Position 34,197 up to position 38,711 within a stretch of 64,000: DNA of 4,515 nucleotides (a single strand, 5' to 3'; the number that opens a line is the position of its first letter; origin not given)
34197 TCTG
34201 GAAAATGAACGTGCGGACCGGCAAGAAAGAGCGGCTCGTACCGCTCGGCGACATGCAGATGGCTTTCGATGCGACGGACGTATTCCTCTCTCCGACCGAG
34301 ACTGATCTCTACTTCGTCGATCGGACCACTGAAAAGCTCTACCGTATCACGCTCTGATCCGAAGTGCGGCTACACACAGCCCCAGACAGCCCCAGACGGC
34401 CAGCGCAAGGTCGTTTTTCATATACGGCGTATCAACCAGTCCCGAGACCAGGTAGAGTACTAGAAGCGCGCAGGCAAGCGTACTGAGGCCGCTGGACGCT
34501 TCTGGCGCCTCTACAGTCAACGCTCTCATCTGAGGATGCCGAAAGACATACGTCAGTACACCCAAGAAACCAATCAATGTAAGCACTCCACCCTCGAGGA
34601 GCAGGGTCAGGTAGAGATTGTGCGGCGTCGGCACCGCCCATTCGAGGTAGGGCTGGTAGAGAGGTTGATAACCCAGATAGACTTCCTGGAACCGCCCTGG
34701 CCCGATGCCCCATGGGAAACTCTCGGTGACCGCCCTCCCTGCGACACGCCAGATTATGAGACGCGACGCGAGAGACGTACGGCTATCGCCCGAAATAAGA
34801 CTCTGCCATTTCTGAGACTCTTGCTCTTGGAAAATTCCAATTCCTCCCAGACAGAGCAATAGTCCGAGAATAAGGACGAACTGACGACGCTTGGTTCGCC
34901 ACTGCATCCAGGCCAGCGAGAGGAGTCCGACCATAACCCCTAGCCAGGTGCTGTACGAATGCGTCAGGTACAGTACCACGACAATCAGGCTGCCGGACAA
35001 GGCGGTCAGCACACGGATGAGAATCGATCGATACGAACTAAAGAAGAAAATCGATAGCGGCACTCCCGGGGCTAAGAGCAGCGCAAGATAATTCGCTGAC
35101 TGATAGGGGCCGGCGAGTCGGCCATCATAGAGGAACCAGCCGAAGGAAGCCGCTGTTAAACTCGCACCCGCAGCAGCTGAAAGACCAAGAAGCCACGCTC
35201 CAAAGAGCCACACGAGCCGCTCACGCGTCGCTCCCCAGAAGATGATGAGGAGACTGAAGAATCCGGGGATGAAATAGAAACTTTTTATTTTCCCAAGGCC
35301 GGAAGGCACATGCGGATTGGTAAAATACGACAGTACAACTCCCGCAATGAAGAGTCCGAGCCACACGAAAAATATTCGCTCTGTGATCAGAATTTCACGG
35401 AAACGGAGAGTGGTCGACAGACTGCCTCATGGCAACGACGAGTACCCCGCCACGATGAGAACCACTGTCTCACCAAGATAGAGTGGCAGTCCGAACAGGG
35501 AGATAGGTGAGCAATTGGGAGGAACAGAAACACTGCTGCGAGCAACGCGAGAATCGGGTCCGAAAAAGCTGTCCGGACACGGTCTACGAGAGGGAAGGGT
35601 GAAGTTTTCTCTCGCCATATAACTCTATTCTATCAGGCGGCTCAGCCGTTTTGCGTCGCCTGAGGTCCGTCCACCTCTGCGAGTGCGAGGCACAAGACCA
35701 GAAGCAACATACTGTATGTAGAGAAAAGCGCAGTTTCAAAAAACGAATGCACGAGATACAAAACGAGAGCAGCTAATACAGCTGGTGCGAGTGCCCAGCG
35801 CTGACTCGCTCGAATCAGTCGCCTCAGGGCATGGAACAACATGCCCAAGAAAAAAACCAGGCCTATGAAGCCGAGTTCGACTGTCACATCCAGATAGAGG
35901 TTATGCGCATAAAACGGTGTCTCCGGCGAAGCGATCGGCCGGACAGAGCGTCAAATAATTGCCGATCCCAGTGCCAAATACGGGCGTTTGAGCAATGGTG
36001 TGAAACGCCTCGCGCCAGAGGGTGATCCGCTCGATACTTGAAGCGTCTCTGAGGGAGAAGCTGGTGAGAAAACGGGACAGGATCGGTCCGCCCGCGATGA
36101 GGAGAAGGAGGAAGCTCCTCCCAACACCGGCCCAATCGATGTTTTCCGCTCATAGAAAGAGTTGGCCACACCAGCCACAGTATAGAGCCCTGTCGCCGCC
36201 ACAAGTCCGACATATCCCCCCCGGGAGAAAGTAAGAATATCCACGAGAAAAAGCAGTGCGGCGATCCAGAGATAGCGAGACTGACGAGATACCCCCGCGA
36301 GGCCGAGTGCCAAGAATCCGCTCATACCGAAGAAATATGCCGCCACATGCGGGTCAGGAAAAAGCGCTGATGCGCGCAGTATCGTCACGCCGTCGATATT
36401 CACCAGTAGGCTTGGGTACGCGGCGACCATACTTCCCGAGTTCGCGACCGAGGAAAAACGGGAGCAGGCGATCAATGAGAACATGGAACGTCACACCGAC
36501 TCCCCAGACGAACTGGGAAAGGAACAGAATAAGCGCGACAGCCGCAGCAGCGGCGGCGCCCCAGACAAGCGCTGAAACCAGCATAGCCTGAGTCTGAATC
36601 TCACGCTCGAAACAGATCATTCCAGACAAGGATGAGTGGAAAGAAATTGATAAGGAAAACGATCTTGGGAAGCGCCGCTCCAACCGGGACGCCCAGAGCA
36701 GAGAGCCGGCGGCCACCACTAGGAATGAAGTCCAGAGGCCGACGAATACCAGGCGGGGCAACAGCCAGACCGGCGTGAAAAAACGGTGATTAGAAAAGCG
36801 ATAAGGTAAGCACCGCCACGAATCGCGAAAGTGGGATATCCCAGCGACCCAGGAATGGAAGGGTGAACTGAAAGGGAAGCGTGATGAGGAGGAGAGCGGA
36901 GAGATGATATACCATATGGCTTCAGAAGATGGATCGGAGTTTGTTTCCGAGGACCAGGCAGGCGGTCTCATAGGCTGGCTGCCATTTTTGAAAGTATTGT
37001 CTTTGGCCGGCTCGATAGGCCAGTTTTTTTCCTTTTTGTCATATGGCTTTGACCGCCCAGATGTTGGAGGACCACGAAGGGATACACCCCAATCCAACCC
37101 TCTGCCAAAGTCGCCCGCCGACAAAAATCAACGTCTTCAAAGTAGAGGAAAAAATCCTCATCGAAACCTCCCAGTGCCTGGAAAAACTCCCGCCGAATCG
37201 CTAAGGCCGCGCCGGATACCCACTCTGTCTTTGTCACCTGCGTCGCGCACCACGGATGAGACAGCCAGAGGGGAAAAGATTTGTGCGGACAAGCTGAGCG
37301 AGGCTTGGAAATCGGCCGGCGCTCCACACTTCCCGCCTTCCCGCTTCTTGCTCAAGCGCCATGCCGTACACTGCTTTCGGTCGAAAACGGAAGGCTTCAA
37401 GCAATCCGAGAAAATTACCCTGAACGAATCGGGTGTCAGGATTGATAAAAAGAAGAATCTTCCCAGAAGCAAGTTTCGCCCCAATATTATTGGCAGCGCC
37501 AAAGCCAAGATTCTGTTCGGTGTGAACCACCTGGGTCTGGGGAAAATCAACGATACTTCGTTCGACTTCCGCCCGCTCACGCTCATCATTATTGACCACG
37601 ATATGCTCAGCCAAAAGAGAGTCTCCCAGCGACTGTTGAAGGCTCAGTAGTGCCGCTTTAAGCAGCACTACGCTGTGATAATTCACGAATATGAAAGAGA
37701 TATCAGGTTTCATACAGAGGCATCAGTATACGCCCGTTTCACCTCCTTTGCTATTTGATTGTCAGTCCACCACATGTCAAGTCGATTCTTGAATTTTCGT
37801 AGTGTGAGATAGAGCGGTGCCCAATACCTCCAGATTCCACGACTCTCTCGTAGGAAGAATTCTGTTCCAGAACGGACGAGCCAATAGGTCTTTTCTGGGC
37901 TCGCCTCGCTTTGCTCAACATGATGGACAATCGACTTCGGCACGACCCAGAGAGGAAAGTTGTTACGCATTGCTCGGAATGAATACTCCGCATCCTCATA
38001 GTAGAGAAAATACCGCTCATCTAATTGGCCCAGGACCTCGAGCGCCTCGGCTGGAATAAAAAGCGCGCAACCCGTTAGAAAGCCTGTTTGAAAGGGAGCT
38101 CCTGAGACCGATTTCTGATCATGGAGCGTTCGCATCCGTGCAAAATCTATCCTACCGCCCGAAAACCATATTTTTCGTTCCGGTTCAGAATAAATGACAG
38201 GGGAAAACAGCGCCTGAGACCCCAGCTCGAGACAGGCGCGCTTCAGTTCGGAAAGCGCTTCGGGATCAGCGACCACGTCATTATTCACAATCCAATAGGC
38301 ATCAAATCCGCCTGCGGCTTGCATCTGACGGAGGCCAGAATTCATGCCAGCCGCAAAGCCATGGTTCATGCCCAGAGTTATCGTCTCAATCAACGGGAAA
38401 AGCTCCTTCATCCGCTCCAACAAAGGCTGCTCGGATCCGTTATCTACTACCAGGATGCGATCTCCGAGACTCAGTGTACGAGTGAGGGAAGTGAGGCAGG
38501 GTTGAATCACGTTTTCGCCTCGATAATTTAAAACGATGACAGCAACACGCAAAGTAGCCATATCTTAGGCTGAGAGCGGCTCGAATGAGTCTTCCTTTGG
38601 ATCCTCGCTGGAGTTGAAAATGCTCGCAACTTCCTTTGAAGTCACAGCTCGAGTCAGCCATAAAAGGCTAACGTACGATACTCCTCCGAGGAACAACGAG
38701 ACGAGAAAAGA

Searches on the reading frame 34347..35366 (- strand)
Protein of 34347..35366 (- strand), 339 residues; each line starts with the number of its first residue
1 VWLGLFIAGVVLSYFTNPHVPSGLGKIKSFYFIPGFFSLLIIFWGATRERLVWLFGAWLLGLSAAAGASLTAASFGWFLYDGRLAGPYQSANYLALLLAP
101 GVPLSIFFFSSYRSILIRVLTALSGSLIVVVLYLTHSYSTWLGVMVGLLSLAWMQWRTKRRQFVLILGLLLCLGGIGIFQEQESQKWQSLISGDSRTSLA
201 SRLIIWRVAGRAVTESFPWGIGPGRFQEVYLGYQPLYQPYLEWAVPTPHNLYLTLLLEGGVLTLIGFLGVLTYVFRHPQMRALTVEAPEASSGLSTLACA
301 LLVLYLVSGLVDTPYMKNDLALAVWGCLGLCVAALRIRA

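Call 11: search_protein_families(library=pfam, proteins=[window:34347-35366:-], max_evalue=0.001)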
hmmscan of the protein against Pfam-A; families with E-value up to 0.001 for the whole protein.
window:34347-35366:- (339 aa): 1 family
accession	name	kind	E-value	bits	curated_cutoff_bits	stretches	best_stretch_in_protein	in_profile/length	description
PF04932.20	Wzy_C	-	3.3e-20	72.9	31.7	1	127-268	5-149/149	O-Antigen ligase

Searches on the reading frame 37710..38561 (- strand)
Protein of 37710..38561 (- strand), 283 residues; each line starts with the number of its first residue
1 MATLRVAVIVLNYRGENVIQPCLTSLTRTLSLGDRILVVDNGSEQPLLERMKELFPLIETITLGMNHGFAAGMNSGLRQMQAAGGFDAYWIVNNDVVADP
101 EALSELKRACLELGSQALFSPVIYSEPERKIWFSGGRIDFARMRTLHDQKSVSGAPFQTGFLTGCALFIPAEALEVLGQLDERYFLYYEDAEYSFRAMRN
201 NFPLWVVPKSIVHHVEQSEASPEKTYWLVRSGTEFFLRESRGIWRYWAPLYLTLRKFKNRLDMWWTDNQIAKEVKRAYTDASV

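Call 11: search_protein_families(library=pfam, proteins=[window:37710-38561:-], max_evalue=0.001)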
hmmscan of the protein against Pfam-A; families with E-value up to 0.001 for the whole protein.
window:37710-38561:- (283 aa): 2 families
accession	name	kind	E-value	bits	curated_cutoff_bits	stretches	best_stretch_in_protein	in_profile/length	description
PF00535.33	Glycos_transf_2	-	1.7e-12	48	23.3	1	8-141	2-132/168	Glycosyl transferase family 2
PF13641.12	Glyco_tranf_2_3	-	5.2e-11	43.4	27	1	5-219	2-216/230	Glycosyltransferase like family 2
